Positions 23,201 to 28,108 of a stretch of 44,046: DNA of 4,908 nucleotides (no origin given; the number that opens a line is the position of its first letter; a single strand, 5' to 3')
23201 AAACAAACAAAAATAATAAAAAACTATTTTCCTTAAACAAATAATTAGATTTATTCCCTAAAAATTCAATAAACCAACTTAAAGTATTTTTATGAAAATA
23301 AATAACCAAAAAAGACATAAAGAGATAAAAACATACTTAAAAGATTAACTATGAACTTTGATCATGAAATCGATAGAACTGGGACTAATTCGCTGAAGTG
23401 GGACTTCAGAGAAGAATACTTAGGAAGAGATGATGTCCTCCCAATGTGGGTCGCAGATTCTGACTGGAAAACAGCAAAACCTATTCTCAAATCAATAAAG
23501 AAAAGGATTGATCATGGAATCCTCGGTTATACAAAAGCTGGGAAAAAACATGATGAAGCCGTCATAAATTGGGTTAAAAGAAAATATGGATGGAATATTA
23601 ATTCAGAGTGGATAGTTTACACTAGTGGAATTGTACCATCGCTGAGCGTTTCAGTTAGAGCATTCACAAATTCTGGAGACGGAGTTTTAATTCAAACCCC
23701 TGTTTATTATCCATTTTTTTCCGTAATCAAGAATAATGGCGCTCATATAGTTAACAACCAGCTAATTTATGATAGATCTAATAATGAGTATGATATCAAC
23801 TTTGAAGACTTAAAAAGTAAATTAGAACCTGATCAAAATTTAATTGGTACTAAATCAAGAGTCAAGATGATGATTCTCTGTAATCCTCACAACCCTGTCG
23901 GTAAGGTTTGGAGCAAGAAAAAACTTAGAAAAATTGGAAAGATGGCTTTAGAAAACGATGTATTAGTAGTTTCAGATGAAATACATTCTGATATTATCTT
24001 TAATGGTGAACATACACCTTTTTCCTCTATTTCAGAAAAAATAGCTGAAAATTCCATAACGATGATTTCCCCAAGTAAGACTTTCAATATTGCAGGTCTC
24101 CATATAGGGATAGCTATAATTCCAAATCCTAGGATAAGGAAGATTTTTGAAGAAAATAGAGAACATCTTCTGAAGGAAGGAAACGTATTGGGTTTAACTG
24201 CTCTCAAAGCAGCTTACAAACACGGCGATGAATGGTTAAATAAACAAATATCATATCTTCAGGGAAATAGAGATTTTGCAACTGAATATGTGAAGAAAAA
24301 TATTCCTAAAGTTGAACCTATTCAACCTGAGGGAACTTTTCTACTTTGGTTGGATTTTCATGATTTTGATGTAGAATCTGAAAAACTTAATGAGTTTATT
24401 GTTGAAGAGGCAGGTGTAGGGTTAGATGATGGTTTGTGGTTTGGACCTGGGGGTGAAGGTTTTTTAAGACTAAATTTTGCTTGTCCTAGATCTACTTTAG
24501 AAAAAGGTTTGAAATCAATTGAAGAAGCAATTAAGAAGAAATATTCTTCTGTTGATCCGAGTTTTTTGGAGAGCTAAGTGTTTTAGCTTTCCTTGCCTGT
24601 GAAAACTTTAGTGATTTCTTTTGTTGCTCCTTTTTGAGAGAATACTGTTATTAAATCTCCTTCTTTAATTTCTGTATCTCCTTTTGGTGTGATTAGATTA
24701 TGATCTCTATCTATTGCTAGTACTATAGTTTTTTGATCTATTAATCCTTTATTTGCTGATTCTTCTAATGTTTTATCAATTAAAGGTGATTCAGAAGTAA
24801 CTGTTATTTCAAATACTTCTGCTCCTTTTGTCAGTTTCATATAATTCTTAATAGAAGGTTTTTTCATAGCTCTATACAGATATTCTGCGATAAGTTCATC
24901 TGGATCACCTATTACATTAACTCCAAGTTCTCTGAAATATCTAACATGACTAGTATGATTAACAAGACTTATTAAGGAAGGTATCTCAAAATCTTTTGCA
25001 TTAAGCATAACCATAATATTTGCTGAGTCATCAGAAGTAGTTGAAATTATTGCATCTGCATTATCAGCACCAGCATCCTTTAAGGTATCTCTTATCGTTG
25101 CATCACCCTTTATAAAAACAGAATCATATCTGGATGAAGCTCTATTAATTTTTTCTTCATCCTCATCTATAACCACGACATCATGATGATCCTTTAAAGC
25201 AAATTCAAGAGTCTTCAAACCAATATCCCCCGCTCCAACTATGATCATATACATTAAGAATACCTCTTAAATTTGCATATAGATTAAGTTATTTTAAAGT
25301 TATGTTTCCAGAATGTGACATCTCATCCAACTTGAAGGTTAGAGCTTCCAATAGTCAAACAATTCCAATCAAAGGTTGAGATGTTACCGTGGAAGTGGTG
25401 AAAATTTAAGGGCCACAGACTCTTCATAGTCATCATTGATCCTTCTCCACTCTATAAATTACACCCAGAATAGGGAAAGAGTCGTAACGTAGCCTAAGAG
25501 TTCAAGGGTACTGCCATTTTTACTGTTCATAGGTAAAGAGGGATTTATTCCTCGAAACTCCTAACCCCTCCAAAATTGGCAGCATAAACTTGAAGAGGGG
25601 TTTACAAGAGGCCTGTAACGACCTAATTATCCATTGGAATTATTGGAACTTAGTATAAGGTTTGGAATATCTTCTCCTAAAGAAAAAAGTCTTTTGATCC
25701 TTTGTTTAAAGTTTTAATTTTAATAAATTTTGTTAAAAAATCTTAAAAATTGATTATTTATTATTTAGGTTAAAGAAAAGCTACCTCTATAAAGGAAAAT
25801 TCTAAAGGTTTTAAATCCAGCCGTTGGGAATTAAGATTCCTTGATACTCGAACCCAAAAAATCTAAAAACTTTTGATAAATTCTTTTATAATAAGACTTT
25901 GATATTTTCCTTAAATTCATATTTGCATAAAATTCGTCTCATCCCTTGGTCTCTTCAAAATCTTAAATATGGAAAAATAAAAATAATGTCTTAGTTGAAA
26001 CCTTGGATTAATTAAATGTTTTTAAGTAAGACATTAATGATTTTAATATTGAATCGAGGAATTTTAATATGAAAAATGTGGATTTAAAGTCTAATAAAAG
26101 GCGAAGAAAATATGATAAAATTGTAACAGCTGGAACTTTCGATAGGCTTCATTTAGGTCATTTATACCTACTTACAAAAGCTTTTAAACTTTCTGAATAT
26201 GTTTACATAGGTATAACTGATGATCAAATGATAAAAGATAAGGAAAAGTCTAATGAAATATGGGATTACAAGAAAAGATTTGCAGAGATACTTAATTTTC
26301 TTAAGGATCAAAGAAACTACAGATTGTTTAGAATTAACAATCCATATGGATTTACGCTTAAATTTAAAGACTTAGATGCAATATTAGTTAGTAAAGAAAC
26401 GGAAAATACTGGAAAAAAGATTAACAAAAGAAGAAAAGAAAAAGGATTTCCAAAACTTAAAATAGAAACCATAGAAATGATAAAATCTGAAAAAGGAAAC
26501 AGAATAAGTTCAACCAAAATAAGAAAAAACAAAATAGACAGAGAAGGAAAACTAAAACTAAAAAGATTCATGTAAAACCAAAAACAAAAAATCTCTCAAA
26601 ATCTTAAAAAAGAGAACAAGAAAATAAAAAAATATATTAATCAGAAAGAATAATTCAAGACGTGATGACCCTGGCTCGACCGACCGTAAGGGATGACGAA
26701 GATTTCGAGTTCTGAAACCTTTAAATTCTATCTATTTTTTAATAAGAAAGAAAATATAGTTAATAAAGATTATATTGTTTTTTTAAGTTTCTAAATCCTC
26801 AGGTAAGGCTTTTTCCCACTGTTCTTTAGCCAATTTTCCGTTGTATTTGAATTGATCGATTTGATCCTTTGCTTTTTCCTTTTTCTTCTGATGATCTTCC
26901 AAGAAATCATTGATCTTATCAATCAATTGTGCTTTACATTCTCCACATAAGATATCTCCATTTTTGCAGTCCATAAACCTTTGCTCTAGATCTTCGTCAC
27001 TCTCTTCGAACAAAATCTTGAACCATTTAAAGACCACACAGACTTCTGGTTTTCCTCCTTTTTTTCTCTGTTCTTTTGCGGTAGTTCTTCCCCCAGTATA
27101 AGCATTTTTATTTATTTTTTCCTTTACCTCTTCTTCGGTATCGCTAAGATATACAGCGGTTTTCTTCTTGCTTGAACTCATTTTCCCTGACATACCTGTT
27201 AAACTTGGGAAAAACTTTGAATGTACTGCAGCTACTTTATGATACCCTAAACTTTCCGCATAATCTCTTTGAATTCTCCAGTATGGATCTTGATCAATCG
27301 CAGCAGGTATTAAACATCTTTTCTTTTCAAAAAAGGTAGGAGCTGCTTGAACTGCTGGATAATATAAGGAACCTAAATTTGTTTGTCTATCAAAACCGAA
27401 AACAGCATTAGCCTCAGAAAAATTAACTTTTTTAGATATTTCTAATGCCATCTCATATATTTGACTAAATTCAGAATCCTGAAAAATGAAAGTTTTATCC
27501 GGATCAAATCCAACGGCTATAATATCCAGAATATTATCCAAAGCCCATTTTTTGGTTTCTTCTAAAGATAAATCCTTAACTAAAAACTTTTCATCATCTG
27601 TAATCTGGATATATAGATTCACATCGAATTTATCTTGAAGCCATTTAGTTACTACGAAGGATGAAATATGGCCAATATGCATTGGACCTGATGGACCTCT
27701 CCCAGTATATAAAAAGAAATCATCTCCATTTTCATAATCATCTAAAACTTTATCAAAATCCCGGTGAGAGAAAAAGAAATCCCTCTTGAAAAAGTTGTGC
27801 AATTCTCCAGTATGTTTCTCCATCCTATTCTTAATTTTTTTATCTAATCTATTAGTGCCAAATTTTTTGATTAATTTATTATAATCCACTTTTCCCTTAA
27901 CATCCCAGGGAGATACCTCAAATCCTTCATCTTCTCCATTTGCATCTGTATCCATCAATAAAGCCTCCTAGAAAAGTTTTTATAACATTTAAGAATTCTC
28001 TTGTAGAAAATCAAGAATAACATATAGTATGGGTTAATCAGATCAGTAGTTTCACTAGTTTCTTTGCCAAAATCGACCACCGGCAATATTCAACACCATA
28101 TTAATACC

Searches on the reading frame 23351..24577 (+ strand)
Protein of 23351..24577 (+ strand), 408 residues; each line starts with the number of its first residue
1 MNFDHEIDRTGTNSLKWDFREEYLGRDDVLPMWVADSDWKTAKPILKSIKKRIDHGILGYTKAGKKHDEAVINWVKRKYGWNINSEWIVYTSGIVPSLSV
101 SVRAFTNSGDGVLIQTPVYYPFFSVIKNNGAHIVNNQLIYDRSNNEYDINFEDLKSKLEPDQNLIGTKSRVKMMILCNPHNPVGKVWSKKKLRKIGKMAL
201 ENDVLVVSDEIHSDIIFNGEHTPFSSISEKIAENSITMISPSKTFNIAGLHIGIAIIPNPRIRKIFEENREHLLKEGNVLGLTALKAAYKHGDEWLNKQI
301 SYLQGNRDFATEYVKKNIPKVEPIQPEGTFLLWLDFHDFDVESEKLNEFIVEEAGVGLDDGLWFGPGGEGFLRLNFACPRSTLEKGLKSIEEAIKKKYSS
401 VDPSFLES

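Call 14: search_protein_families(library=pfam, proteins=[window:23351-24577:+], max_evalue=0.01)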
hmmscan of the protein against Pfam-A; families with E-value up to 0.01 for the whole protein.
window:23351-24577:+ (408 aa): 2 families
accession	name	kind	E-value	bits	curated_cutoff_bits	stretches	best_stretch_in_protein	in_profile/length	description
PF00155.27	Aminotran_1_2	-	1.1e-39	137.1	19.7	1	52-390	30-361/361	Aminotransferase class I and II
PF01212.27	Beta_elim_lyase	-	0.0011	18.9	27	1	104-209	66-168/288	Beta-eliminating lyase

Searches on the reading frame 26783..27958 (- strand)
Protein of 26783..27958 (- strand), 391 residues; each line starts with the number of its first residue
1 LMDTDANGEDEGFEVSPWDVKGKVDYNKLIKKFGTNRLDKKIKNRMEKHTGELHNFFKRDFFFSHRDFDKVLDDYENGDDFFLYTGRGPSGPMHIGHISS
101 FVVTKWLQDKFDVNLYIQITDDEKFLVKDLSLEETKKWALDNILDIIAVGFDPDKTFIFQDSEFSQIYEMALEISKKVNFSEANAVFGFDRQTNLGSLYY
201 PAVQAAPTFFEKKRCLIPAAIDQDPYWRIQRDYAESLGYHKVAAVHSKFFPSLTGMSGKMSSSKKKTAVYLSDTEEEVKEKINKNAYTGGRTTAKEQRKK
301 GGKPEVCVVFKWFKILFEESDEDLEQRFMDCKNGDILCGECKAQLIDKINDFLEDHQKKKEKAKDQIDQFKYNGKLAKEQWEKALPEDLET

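Call 14: search_protein_families(library=pfam, proteins=[window:26783-27958:-], max_evalue=0.01)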
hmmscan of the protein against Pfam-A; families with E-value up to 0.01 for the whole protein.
window:26783-27958:- (391 aa): 1 family
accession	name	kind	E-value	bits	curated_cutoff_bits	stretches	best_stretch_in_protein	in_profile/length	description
PF00579.31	tRNA-synt_1b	-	6.4e-30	104.9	21.1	1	79-354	4-292/292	tRNA synthetases class I (W and Y)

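Call 54: find_homologous_proteins(query=window:26783-27958:-, max_evalue=1e-30)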
Query window:26783-27958:- (391 aa): 7998 proteins with E <= 1e-30 among 8000 candidates; the best 120 are listed.
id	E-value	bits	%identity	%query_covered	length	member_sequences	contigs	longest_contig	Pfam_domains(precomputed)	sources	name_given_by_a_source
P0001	2.3e-263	891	100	100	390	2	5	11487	PF00579.32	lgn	-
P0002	9.2e-221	751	83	96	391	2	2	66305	PF00579.32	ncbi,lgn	-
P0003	7.0e-176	603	68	96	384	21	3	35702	PF00579.32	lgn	-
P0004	1.3e-175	602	68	96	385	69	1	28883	PF00579.32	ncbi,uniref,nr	ncbi:tryptophan--tRNA ligase [Thermococcus sp.]|uniref:tryptophan--tRNA ligase n=1 Tax=Thermococcus 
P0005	8.8e-175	599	68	97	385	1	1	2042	PF00579.32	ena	-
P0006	3.1e-174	598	66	97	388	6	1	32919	PF00579.32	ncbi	-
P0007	2.6e-173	595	65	97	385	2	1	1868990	PF00579.32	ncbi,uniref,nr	ncbi:tryptophan--tRNA ligase [Thermococcus radiotolerans]|uniref:Tryptophan--tRNA ligase n=1 Tax=The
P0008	5.8e-172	590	64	97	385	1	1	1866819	PF00579.32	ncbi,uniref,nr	ncbi:tryptophan--tRNA ligase [Thermococcus celer]|uniref:Tryptophan--tRNA ligase n=1 Tax=Thermococcu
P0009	2.6e-171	588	65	96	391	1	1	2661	PF00579.32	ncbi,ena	-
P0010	9.4e-171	586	67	95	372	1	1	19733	PF00579.32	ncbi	-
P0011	4.7e-170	584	66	96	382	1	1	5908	PF00579.32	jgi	-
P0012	8.3e-170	583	66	96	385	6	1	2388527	PF00579.32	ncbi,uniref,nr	ncbi:tryptophan--tRNA ligase [Thermococcus barophilus]|uniref:tryptophan--tRNA ligase n=1 Tax=Thermo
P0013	9.0e-170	583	67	96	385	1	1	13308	PF00579.32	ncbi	ncbi:tryptophan--tRNA ligase [Thermococcus sp.]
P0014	9.2e-170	583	67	96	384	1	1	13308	PF00579.32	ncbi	-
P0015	1.3e-169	582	67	96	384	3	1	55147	PF00579.32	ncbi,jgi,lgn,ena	-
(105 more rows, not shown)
